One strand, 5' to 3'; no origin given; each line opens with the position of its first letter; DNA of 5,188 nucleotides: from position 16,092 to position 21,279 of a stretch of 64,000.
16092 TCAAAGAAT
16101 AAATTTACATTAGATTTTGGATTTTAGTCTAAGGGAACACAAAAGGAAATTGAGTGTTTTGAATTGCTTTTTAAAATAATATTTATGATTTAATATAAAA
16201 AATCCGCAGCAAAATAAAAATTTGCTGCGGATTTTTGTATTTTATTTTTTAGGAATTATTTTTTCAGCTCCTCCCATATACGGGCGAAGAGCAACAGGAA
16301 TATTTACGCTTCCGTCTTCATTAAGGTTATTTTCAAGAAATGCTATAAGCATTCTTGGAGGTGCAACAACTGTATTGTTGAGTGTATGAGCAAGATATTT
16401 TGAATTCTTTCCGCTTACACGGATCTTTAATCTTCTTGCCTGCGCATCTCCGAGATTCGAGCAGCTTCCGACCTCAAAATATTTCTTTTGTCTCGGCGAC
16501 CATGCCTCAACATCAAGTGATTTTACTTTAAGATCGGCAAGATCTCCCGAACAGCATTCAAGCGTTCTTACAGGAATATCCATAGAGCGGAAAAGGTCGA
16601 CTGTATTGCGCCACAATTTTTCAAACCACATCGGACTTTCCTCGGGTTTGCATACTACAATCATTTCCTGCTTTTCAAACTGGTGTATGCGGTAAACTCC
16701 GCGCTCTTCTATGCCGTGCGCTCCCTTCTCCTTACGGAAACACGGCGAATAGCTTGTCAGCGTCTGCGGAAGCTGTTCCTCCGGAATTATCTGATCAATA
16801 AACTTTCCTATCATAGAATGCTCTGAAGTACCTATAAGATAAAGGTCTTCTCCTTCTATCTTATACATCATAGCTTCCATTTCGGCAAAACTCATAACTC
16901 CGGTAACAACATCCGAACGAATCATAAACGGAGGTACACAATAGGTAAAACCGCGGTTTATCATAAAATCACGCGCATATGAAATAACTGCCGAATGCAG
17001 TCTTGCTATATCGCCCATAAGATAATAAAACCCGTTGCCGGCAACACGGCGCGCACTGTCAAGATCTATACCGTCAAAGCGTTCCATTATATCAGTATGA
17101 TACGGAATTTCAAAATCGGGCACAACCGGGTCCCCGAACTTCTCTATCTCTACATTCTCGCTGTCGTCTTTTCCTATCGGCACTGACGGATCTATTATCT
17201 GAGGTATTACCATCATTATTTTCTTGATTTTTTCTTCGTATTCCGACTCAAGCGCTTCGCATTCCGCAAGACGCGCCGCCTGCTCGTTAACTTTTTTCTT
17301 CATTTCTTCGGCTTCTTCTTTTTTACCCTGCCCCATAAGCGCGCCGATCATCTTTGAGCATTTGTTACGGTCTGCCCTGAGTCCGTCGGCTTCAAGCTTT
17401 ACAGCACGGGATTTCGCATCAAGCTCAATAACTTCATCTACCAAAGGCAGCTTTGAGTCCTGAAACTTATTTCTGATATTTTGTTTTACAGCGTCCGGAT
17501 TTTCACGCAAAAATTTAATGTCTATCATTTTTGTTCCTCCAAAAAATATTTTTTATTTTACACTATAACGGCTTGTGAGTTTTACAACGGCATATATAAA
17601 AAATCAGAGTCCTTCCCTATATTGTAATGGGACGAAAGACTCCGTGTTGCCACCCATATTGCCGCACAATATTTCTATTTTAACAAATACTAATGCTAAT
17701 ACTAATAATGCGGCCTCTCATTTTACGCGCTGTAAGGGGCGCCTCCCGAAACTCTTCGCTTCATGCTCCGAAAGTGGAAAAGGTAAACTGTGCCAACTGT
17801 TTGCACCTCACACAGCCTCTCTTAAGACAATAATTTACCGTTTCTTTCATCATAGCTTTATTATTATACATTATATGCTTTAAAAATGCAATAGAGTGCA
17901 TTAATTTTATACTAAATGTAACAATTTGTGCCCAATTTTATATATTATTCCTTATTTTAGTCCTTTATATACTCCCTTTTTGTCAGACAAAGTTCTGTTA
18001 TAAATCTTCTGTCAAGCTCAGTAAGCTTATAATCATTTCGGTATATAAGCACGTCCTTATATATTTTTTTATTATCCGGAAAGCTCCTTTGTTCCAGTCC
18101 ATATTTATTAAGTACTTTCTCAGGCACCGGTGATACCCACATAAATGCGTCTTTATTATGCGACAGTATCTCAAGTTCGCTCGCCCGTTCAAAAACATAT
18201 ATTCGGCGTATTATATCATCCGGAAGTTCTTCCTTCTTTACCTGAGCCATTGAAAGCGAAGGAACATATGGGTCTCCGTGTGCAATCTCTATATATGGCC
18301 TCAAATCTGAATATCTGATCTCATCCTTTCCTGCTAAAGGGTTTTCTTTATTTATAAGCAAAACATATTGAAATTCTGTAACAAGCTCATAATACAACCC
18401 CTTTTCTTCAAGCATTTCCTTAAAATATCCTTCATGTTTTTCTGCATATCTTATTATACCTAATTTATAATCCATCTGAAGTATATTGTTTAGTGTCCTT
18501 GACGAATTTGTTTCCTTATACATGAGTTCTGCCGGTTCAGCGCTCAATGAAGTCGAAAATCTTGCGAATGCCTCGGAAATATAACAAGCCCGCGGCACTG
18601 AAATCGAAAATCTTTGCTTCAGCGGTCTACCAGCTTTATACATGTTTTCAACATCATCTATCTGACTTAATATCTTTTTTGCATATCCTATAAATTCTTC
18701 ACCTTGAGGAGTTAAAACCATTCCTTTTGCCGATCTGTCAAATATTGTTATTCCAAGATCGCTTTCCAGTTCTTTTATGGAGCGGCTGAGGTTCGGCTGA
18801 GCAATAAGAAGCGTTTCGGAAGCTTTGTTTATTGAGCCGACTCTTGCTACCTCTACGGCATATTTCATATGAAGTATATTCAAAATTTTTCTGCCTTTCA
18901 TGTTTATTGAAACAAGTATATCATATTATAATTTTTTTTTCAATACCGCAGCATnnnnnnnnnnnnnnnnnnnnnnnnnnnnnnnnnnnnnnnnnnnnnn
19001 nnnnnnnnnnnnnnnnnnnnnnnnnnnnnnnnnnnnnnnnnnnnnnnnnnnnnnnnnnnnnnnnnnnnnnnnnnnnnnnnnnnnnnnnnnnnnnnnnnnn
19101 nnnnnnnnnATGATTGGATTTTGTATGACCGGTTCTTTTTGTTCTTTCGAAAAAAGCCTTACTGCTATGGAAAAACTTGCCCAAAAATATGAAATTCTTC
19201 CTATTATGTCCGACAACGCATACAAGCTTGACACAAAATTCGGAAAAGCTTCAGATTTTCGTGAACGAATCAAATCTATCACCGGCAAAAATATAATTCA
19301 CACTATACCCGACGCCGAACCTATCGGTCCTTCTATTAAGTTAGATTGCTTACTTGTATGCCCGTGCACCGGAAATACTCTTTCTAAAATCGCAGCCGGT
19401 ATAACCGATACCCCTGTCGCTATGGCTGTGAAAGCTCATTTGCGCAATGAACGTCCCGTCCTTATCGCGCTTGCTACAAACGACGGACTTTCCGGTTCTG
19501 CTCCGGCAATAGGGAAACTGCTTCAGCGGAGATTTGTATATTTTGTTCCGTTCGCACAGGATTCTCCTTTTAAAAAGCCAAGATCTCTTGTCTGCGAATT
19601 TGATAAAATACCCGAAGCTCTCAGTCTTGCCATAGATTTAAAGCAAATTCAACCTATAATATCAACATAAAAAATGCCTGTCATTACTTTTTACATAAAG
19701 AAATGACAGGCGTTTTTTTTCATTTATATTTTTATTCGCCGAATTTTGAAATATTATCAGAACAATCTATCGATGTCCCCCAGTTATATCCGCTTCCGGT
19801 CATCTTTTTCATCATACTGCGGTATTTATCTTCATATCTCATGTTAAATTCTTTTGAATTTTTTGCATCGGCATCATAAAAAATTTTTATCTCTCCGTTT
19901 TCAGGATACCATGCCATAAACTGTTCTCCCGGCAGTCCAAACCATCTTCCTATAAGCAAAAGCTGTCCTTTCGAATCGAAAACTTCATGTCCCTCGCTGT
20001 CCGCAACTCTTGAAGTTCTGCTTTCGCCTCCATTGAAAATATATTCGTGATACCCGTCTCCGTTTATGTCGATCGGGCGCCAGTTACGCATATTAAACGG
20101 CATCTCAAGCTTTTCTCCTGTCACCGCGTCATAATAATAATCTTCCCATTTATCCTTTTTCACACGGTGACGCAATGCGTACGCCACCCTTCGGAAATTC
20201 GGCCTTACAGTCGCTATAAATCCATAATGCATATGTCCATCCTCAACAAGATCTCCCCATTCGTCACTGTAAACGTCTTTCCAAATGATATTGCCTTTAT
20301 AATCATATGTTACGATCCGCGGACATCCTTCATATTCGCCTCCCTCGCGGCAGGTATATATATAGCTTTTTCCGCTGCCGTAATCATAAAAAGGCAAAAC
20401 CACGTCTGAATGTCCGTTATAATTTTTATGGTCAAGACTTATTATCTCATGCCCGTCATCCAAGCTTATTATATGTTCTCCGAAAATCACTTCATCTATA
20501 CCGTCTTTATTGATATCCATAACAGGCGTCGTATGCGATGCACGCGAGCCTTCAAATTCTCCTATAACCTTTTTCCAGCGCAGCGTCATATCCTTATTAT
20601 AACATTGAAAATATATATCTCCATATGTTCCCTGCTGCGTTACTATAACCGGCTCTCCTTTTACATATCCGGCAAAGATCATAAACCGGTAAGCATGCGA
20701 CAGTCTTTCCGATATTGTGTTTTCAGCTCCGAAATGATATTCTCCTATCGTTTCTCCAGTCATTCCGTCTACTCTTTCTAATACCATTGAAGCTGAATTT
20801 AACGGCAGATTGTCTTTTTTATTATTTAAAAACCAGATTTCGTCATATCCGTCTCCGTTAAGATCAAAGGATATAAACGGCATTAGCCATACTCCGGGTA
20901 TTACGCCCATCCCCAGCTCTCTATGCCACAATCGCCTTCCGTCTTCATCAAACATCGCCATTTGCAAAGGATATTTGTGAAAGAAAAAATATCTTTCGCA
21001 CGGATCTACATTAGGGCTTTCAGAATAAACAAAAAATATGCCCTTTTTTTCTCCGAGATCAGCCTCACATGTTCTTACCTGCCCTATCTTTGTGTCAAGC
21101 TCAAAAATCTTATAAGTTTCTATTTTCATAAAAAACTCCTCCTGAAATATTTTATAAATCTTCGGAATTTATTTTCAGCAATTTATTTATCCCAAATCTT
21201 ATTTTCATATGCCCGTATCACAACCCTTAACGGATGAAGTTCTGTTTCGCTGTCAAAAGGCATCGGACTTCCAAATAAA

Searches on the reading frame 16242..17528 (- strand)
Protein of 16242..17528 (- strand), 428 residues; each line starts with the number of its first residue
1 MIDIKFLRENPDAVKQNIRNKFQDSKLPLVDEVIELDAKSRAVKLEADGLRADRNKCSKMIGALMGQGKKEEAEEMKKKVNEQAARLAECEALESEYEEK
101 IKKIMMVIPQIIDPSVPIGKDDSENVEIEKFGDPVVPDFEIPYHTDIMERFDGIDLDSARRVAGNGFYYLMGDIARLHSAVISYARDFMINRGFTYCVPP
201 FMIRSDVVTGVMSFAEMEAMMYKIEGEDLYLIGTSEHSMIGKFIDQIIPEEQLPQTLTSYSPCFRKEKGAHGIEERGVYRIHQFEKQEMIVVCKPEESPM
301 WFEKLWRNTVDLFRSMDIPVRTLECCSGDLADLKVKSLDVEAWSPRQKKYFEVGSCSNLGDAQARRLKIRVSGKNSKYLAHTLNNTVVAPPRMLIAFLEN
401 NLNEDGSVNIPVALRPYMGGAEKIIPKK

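Call 8: search_protein_families(library=pfam, proteins=[window:16242-17528:-])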
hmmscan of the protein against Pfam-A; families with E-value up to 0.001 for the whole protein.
window:16242-17528:- (428 aa): 2 families
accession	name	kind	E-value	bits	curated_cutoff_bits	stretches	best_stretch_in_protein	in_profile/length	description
PF00587.30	tRNA-synt_2b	-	8.1e-31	107.9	29.3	1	226-401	8-179/179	tRNA synthetase class II core domain (G, H, P, S and T)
PF02403.27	Seryl_tRNA_N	-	1.6e-25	89.9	28.2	1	1-111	1-107/108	Seryl-tRNA synthetase N-terminal domain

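Call 68: search_protein_families(library=ncbifam, proteins=[window:16242-17528:-], max_evalue=0.00001)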
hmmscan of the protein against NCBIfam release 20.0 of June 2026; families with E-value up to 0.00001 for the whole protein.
window:16242-17528:- (428 aa): 1 family
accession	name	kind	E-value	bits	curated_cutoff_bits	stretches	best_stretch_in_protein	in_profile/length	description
TIGR00414.1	serS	equivalog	9.1e-122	407.1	301.65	1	1-418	1-418/418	serine--tRNA ligase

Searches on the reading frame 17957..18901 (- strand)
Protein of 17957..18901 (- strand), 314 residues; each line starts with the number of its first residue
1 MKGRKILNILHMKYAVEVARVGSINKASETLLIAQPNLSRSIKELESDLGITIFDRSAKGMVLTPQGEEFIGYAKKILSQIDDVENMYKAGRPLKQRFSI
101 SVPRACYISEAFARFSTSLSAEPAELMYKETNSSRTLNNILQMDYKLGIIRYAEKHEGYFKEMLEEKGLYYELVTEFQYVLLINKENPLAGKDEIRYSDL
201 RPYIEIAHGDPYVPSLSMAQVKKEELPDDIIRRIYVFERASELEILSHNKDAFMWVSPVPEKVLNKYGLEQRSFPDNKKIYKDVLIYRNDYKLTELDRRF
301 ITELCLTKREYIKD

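Call 8: search_protein_families(library=pfam, proteins=[window:17957-18901:-])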
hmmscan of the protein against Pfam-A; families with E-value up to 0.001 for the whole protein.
window:17957-18901:- (314 aa): 1 family
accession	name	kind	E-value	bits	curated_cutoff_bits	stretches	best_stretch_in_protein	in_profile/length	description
PF00126.33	HTH_1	-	6.4e-17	61.7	26.6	1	11-68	3-60/60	Bacterial regulatory helix-turn-helix protein, lysR family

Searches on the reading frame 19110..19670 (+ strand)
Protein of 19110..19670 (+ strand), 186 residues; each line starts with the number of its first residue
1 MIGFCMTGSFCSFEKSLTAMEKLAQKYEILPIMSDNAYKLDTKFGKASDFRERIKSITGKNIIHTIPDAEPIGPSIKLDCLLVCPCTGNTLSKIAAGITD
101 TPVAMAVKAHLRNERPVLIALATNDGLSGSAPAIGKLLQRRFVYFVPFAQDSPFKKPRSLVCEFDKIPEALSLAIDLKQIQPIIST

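Call 8: search_protein_families(library=pfam, proteins=[window:19110-19670:+])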
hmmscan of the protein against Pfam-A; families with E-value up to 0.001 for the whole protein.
window:19110-19670:+ (186 aa): 1 family
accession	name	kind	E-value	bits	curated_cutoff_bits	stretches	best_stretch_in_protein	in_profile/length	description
PF02441.25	Flavoprotein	-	1.9e-26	93.1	22.7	1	2-159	3-138/162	Flavoprotein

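Call 68: search_protein_families(library=ncbifam, proteins=[window:19110-19670:+], max_evalue=0.00001)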
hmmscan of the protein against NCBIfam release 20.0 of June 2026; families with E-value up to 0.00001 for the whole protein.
window:19110-19670:+ (186 aa): 5 families
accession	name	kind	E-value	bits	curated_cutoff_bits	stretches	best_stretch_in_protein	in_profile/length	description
NF006161.0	PRK08305.1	equivalog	9e-72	240.8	156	1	2-184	8-191/196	dipicolinate synthase subunit B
TIGR02852.1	spore_dpaB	equivalog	5.3e-66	221.6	229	1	2-184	3-186/187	dipicolinate synthase subunit B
TIGR00521.1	coaBC_dfp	equivalog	1.5e-09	37.4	219.7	1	4-127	8-126/392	bifunctional phosphopantothenoylcysteine decarboxylase/phosphopantothenate--cysteine ligase CoaBC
TIGR02699.1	archaeo_AfpA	hypoth_equivalog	1.9e-07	30.8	192.45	1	77-120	78-121/174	archaeoflavoprotein AfpA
TIGR02700.1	flavo_MJ0208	hypoth_equivalog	4.5e-07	29.4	251.35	1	2-119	2-127/234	dihydromethanopterin reductase (acceptor)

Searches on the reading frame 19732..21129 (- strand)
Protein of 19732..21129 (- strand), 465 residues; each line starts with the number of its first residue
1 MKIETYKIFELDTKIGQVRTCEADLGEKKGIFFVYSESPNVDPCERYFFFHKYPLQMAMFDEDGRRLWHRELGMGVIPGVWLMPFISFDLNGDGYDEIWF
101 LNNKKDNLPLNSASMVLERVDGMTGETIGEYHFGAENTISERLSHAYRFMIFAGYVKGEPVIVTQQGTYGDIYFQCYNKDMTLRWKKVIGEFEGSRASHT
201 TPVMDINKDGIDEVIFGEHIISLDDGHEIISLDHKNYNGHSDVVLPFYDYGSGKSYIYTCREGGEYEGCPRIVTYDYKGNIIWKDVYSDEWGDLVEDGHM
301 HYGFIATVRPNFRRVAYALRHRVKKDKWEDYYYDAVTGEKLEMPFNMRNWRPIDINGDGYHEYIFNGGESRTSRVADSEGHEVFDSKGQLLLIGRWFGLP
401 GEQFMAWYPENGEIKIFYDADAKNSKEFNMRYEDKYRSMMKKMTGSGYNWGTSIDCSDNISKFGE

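Call 8: search_protein_families(library=pfam, proteins=[window:19732-21129:-])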
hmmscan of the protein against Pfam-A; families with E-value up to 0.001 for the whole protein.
window:19732-21129:- (465 aa): 3 families
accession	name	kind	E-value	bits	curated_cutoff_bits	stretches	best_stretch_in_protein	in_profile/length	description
PF21348.3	RGL11_C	-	1.4e-07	31.1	27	0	147-234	176-270/490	Rhamnogalacturonan lyase family 11, C-terminal domain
PF13517.12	FG-GAP_3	-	4.4e-07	30.8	26.9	0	168-215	14-60/61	FG-GAP-like repeat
PF01839.29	FG-GAP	-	0.0006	20.1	22.1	0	89-98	9-18/37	FG-GAP repeat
